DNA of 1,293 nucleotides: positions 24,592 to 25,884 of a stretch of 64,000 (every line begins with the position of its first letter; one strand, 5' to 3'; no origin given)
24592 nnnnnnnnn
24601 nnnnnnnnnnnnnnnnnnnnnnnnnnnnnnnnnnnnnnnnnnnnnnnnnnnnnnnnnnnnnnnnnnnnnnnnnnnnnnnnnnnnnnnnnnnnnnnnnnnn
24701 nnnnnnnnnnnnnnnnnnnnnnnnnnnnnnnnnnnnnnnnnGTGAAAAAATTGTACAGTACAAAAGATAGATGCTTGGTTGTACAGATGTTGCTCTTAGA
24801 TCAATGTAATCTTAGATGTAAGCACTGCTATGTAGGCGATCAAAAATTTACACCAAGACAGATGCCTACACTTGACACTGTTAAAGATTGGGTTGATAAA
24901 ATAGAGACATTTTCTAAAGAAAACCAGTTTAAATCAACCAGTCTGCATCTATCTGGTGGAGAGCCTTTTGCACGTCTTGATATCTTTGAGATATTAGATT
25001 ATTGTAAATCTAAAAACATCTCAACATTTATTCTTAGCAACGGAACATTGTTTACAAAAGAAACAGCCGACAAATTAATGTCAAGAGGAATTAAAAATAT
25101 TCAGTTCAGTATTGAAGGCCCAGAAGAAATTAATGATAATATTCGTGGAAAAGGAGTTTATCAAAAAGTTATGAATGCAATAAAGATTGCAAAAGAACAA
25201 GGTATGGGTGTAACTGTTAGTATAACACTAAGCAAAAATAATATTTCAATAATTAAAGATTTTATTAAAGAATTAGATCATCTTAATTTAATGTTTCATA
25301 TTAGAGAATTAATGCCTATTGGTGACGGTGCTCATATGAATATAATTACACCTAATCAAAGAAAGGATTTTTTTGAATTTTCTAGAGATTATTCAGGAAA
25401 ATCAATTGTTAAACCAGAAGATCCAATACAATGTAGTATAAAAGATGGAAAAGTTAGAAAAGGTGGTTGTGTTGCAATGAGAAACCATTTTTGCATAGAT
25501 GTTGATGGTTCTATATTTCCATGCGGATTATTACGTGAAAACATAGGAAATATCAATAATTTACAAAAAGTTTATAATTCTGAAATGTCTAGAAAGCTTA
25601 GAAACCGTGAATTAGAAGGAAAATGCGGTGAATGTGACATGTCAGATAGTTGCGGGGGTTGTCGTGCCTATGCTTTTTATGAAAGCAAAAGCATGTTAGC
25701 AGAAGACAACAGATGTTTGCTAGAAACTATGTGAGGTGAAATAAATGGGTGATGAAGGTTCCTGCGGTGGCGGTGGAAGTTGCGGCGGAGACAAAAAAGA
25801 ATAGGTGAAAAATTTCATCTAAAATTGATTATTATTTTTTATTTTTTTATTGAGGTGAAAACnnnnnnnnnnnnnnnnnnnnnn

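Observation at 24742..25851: Radical SAM/SPASM enzyme immediately followed by a 19-aa Cys/Gly peptide with its own SD and terminator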

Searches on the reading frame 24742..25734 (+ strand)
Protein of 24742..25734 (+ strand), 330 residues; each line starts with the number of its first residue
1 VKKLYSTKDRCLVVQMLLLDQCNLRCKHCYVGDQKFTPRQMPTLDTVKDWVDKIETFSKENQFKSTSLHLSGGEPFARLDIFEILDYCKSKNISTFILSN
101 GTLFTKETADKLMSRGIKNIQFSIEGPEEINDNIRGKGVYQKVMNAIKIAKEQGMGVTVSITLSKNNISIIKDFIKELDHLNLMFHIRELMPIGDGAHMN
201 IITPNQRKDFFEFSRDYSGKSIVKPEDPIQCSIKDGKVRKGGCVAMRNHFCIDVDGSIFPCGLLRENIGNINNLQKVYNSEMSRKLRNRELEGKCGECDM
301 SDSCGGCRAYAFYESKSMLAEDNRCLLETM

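Call 6: search_protein_families(library=pfam, proteins=[window:24742-25734:+], max_evalue=0.01)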
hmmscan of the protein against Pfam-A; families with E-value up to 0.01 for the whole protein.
window:24742-25734:+ (330 aa): 3 families
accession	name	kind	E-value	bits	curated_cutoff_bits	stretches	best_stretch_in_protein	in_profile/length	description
PF04055.27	Radical_SAM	-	3.2e-25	89.7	29.5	1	20-175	5-163/166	Radical SAM superfamily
PF13186.11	SPASM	-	5.6e-08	33.4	21.5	1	243-299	1-67/67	Iron-sulfur cluster-binding domain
PF13353.11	Fer4_12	-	7.5e-08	33.2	22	1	16-129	9-118/137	4Fe-4S single cluster domain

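Call 9: search_protein_families(library=ncbifam, proteins=[window:24742-25734:+], max_evalue=0.01)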
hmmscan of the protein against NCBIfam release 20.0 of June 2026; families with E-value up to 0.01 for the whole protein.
window:24742-25734:+ (330 aa): 83 families (the best 25 are shown)
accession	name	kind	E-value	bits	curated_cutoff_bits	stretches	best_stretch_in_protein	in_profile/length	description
TIGR04053.2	TIGR04053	equivalog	2.8e-44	151.9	395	2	13-220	9-216/366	TIGR04053 family radical SAM/SPASM domain-containing protein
TIGR04545.1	rSAM_ahbD_hemeb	equivalog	5.1e-41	141.2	500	2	20-211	8-198/339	heme b synthase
TIGR04055.1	rSAM_NirJ2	equivalog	1.1e-37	130.3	500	1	20-327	8-324/326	putative heme d1 biosynthesis radical SAM protein NirJ2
TIGR04082.1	rSAM_for_selen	equivalog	8.8e-36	123.7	350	1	12-310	199-499/516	thio(seleno)oxazole modification radical SAM maturase SbtM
TIGR04340.1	rSAM_ACGX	hypoth_equivalog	6.1e-35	121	400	2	14-193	5-185/341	radical SAM/SPASM domain protein, ACGX system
TIGR03962.1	mycofact_rSAM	equivalog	1.5e-32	113.1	265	1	18-326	18-332/339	mycofactocin radical SAM maturase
TIGR04051.1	rSAM_NirJ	equivalog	1.1e-31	110.1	515.45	2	13-180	3-165/354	heme d1 biosynthesis radical SAM protein NirJ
NF050035.1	rSAM_WgK_link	exception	2.9e-29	102.2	650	2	10-202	7-196/367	radical SAM/SPASM peptide maturase WgkB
TIGR04054.1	rSAM_NirJ1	equivalog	3.6e-29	101.5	650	1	9-181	33-200/387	putative heme d1 biosynthesis radical SAM protein NirJ1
TIGR04546.1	rSAM_ahbC_deAc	equivalog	1.8e-28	99.5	650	1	7-179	34-201/390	12,18-didecarboxysiroheme deacetylase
NF045574.1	sacti_mat_StsB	exception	2.6e-28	99.1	625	1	16-319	100-407/466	StsB family radical SAM/SPASM domain sactipeptide maturase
NF041298.1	rSAM_mat_DynA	equivalog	5.4e-28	98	450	1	21-325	10-339/356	dynobactin maturation radical SAM/SPASM protein DynA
NF047865.1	rSAM_PapB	equivalog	7.4e-28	97.7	340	1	14-309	5-318/330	PapB family radical SAM/SPASM ranthipeptide maturase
TIGR04250.1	SCM_rSAM_ScmE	equivalog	2.4e-27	95.8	400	1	18-176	9-163/358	SynChlorMet cassette radical SAM/SPASM protein ScmE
TIGR04347.1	pseudo_SAM_Halo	equivalog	3.8e-26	92.3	525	1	10-178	36-199/390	TIGR04347 family pseudo-SAM/SPASM protein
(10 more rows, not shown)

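Call 11: find_homologous_proteins(query=window:24742-25734:+, max_evalue=1e-20)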
Query window:24742-25734:+ (330 aa): 448 proteins with E <= 1e-20 among 1587 candidates; the best 120 are listed.
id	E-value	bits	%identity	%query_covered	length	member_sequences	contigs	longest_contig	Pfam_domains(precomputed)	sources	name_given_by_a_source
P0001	1.3e-212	723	100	95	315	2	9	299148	PF13186.12,PF04055.28,PF13353.12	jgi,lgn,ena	jgi:AdoMet-dependent heme synthase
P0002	1.8e-124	433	58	96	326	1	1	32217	PF13186.12,PF04055.28,PF13353.12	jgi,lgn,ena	-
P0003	1.2e-87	312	45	95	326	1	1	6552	PF13186.12,PF04055.28,PF13353.12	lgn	-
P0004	5.5e-83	297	44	97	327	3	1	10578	PF04055.28,PF13353.12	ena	-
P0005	4.4e-75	271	40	95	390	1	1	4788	PF13186.12,PF04055.28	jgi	-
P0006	4.8e-71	258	39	96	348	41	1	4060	PF04055.28,PF13353.12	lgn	-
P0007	6.9e-70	254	39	97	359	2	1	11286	PF13186.12,PF04055.28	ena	-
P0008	4.9e-67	244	39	95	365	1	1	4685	PF13186.12,PF04055.28,PF13353.12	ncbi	-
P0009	6.5e-46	175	36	95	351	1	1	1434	PF13186.12,PF04055.28,PF13353.12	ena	-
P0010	6.9e-46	175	37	95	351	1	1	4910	PF13186.12,PF04055.28,PF13353.12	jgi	-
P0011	9.7e-46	174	36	95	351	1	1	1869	PF13186.12,PF04055.28,PF13353.12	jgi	jgi:AdoMet-dependent heme synthase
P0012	1.0e-45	174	36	95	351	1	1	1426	PF13186.12,PF04055.28,PF13353.12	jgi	jgi:radical SAM protein with 4Fe4S-binding SPASM domain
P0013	2.1e-45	173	33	95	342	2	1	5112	PF13186.12,PF04055.28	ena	-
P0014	8.4e-45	171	36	95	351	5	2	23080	PF13186.12,PF04055.28,PF13353.12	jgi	jgi:AdoMet-dependent heme synthase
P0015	1.7e-43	167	35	93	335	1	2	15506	PF13186.12,PF04055.28,PF13353.12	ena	-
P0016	2.2e-43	167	34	96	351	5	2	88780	PF13186.12,PF04055.28,PF13353.12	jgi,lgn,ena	-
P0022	7.7e-40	155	34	95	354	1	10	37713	PF13186.12,PF04055.28,PF13353.12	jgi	jgi:radical SAM protein with 4Fe4S-binding SPASM domain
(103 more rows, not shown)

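Call 12: find_encoding_contigs(protein=P0002, flank=6000, max_places=3)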
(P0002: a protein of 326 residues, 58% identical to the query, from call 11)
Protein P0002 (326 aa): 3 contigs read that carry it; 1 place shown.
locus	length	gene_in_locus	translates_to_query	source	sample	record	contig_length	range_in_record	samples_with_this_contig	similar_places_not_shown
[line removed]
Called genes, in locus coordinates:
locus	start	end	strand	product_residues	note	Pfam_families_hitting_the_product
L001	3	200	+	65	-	?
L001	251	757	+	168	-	PF02915:Rubrerythrin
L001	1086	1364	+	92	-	PF02943:FeThRed_B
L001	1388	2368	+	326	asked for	PF13353:Fer4_12 (weak), PF04055:Radical_SAM, PF13186:SPASM (weak)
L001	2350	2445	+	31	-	-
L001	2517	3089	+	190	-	PF14512:TM1586_NiRdase (faint), PF00881:Nitroreductase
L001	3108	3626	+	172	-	PF21349:RUBY_RBDX, PF02915:Rubrerythrin (weak)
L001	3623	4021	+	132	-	PF06397:Desulfoferrod_N, PF01880:Desulfoferrodox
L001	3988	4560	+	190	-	PF00805:Pentapeptide, PF13599:Pentapeptide_4 (weak), PF00805:Pentapeptide (weak)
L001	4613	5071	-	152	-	PF04472:SepF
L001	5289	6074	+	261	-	-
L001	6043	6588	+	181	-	-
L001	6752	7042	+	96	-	PF01157:Ribosomal_L21e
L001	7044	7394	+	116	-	PF03874:RNA_pol_Rpb4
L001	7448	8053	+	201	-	PF04919:DUF655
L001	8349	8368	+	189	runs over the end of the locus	-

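Call 13: find_encoding_contigs(protein=P0003, flank=6000, max_places=3)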
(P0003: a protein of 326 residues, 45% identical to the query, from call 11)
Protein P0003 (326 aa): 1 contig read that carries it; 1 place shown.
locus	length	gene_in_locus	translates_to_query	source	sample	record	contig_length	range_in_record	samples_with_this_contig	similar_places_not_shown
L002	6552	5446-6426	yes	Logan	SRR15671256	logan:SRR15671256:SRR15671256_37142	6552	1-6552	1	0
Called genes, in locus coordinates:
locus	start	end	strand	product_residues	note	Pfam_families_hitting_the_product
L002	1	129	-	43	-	?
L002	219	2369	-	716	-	PF09826:Beta_propel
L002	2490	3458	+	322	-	PF12840:HTH_20 (weak), PF13412:HTH_24 (weak)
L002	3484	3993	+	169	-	PF01965:DJ-1_PfpI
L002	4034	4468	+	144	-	-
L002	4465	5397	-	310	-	PF00890:FAD_binding_2 (faint), PF01266:DAO (faint), PF07992:Pyr_redox_2, PF13738:Pyr_redox_3, PF00070:Pyr_redox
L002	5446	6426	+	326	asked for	PF04055:Radical_SAM, PF13353:Fer4_12 (faint), PF13186:SPASM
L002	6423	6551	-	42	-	?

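Call 14: find_encoding_contigs(protein=P0004, flank=6000, max_places=3)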
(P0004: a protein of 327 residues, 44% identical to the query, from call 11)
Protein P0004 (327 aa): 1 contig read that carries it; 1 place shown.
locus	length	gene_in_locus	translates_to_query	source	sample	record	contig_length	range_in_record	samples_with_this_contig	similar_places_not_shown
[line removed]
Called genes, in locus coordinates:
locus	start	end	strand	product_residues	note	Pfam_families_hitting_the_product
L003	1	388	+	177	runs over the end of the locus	PF02943:FeThRed_B, PF21349:RUBY_RBDX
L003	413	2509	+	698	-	PF03190:Thioredox_DsbH, PF13899:Thioredoxin_7, PF07470:Glyco_hydro_88 (faint)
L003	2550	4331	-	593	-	PF00301:Rubredoxin (weak), PF02776:TPP_enzyme_N, PF00205:TPP_enzyme_M, PF02775:TPP_enzyme_C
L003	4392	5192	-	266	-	PF03372:Exo_endo_phos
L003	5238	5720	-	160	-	PF09897:DUF2124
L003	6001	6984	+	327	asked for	PF04055:Radical_SAM, PF13353:Fer4_12 (weak)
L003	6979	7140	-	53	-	-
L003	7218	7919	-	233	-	PF05219:DREV (weak), PF01209:Ubie_methyltran, PF01728:FtsJ (weak), PF13489:Methyltransf_23, PF13847:Methyltransf_31, PF08241:Methyltransf_11, PF08242:Methyltransf_12, PF13649:Methyltransf_25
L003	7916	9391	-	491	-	PF02310:B12-binding, PF04055:Radical_SAM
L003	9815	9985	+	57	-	?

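Call 18: find_encoding_contigs(protein=P0005, flank=6000, max_places=2)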
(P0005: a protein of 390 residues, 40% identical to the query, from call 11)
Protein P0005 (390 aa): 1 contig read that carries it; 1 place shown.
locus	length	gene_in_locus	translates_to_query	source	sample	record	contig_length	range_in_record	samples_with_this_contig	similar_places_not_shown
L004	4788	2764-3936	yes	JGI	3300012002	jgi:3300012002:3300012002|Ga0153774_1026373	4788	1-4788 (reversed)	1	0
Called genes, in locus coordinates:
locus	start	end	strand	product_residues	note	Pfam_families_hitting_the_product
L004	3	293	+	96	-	?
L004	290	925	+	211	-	PF00027:cNMP_binding, PF13545:HTH_Crp_2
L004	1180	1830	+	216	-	-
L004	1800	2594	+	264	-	-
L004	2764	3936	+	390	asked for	PF04055:Radical_SAM, PF13186:SPASM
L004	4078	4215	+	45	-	-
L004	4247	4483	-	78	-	-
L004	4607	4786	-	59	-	?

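Call 19: find_encoding_contigs(protein=P0006, flank=6000, max_places=2)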
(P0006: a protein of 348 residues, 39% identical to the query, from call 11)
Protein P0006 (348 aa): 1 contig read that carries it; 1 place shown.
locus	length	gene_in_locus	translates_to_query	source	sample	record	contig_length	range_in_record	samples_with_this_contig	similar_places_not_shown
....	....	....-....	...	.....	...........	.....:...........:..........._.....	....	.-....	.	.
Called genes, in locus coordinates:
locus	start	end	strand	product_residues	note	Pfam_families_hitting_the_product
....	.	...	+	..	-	?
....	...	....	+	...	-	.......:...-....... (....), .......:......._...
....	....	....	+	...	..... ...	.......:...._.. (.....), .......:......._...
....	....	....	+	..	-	-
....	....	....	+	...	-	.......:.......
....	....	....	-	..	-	?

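Call 20: find_encoding_contigs(protein=P0007, flank=6000, max_places=2)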
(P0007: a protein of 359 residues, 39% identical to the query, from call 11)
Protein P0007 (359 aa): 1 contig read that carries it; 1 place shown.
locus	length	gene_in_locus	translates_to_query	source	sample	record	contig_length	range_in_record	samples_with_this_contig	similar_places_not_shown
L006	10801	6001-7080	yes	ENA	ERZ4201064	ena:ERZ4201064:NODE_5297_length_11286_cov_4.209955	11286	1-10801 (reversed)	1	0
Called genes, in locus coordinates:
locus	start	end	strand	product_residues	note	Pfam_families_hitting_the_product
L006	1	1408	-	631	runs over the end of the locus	?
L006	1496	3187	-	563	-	-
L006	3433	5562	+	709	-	-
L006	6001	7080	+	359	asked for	PF04055:Radical_SAM, PF13186:SPASM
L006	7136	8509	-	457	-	PF00072:Response_reg, PF00158:Sigma54_activat, PF14532:Sigma54_activ_2, PF07728:AAA_5 (weak), PF25601:AAA_lid_14, PF02954:HTH_8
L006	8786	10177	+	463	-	PF25323:6TM_PilS (weak), PF00512:HisKA (faint), PF02518:HATPase_c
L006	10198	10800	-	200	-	?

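Call 21: find_encoding_contigs(protein=P0008, flank=6000, max_places=2)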
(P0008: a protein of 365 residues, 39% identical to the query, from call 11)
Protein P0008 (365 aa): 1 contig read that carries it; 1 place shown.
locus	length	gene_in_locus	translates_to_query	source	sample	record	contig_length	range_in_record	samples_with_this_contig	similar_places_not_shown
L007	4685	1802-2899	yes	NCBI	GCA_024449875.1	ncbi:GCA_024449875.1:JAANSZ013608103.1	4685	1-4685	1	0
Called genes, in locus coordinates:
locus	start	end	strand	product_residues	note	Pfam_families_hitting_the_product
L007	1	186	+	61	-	?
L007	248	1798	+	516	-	PF01546:Peptidase_M20 (faint), PF07687:M20_dimer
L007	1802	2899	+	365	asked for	PF13353:Fer4_12 (weak), PF04055:Radical_SAM, PF13186:SPASM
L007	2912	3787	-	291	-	PF00561:Abhydrolase_1, PF12146:Hydrolase_4, PF12697:Abhydrolase_6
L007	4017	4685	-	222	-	?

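Call 25: find_related_loci(query=A2, collection=metagenome_contigs, flank=6000)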
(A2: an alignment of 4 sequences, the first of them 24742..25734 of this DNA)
Query A2 (330 aa) in metagenome_contigs; peptide patterns used: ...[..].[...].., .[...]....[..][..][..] (x = any residue, [..] = any of these).
600 stretches matched a pattern (row limit reached: there are more); 511 encode a relative of the query (tblastn E <= 1e-3); the best 80 are kept; 80 distinct loci.
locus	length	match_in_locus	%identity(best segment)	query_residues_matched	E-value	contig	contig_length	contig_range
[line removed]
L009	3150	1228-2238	33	14-329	3e-49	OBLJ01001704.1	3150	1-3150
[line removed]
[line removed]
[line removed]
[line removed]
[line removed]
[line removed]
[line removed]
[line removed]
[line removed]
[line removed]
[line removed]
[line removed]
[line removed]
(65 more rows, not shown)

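Call 26: find_related_loci(query=A2, collection=genome_contigs, flank=6000)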
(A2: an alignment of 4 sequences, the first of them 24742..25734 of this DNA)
Query A2 (330 aa) in genome_contigs; peptide patterns used: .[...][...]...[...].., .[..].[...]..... (x = any residue, [..] = any of these).
56 stretches matched a pattern; 40 encode a relative of the query (tblastn E <= 1e-3); 40 distinct loci.
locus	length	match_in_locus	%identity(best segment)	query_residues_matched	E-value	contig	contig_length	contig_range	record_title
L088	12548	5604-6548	42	12-326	1e-85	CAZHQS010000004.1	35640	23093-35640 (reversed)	MAG TPA_asm: Candidatus Hydrothermarchaeota archaeon isolate SRP216583_co1_155 genome assembly, contig: NODE_733_length_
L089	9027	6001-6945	42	12-326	5e-85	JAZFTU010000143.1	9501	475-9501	MAG: Candidatus Hydrothermarchaeaceae archaeon isolate BS2bin.40 BS2bin.40_143, whole genome shotgun sequence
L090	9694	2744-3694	39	12-328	1e-75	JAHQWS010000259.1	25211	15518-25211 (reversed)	MAG: Promethearchaeia archaeon isolate ABR15 NODE_405_length_25211_cov_3, whole genome shotgun sequence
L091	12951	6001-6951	39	12-327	5e-81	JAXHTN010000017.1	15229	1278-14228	MAG: Halobacteriota archaeon isolate MAG25_tar_biofilm MAG25_17, whole genome shotgun sequence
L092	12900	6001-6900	27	21-312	3e-30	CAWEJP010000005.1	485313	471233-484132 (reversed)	MAG: Candidatus Bathyarchaeota archaeon isolate MFD06085.bin.2.65 genome assembly, contig: contig_34627, whole genome sh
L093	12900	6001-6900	26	21-312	1e-29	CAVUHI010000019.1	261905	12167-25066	MAG: Candidatus Bathyarchaeota archaeon isolate MFD01872.bin.2.69 genome assembly, contig: contig_45794, whole genome sh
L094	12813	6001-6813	30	56-312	1e-29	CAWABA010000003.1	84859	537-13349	MAG: Candidatus Bathyarchaeota archaeon isolate MFD01476.bin.2.176 genome assembly, contig: contig_113417, whole genome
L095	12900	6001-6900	27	21-312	2e-29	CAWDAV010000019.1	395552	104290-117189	MAG: Candidatus Bathyarchaeota archaeon isolate MFD01872.bin.1.202 genome assembly, contig: contig_60464, whole genome s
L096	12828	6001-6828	27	14-314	5e-24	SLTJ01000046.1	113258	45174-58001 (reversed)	MAG: Clostridia bacterium isolate 1MN72D_59_214 NODE_29_length_113264_cov_130_721, whole genome shotgun sequence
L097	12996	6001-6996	25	12-325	9e-23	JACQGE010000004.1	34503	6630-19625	MAG: Acidobacteria bacterium isolate NC_groundwater_1065_Ag_S2p5_55_111 S_2p5_S6_coassembly_k141_115468, whole genome sh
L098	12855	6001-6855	26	1-313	2e-22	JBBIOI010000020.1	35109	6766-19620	MAG: Deltaproteobacteria bacterium isolate TCS170221_bin_276 NODE_924_length_35109_cov_4.58116, whole genome shotgun seq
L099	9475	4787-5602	25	14-313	2e-21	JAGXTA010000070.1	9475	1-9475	MAG: Deltaproteobacteria bacterium isolate CROMO_BS_46_3 c_000000295596, whole genome shotgun sequence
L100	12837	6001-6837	26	6-312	4e-21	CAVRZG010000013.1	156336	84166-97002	MAG: uncultured Nitrospiraceae bacterium isolate MFD05942.bin.3.50 genome assembly, contig: contig_42239, whole genome s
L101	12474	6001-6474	30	14-183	2e-20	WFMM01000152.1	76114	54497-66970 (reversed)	MAG: Nitrospirae bacterium isolate S009_28 k151_82902, whole genome shotgun sequence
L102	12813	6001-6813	27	14-311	5e-20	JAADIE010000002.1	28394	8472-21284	MAG: Nitrospirota bacterium isolate M_MetaBat.26 contig-127_2944, whole genome shotgun sequence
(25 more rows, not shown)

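Call 29: find_encoding_contigs(protein=P0001, flank=4000, max_places=6)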
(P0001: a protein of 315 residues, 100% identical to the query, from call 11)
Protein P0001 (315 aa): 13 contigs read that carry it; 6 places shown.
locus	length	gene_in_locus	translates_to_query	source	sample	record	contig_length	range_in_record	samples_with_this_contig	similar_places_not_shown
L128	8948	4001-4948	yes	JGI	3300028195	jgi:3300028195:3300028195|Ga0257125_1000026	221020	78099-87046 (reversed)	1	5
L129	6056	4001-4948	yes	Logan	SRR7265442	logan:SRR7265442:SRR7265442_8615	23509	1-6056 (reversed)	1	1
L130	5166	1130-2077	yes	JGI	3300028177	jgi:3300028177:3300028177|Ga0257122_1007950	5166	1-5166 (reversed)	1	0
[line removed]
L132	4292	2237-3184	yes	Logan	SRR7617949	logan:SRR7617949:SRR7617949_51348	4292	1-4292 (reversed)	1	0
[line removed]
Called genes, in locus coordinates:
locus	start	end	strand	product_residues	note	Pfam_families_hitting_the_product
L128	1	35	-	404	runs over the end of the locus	PF00479:G6PD_N, PF02781:G6PD_C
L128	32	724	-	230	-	PF01182:Glucosamine_iso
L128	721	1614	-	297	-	PF02826:2-Hacid_dh_C (weak), PF03446:NAD_binding_2, PF03807:F420_oxidored, PF00393:6PGD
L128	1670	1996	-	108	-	-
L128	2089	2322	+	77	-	-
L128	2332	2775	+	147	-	PF21349:RUBY_RBDX (faint), PF02943:FeThRed_B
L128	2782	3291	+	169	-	PF08534:Redoxin (weak), PF00085:Thioredoxin (weak)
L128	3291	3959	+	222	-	PF02683:DsbD_TM, PF13386:DsbD_2 (weak)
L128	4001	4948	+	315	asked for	PF04055:Radical_SAM, PF13353:Fer4_12 (weak), PF13186:SPASM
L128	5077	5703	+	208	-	PF00174:Oxidored_molyb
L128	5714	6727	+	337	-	PF11376:DUF3179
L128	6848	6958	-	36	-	-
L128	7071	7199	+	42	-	-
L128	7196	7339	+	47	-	-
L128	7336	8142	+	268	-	PF00923:TAL_FSA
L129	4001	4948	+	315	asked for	PF04055:Radical_SAM, PF13353:Fer4_12 (weak), PF13186:SPASM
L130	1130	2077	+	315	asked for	PF04055:Radical_SAM, PF13353:Fer4_12 (weak), PF13186:SPASM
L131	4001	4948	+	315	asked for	PF04055:Radical_SAM, PF13353:Fer4_12 (weak), PF13186:SPASM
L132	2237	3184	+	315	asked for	PF04055:Radical_SAM, PF13353:Fer4_12 (weak), PF13186:SPASM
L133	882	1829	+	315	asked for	PF04055:Radical_SAM, PF13353:Fer4_12 (weak), PF13186:SPASM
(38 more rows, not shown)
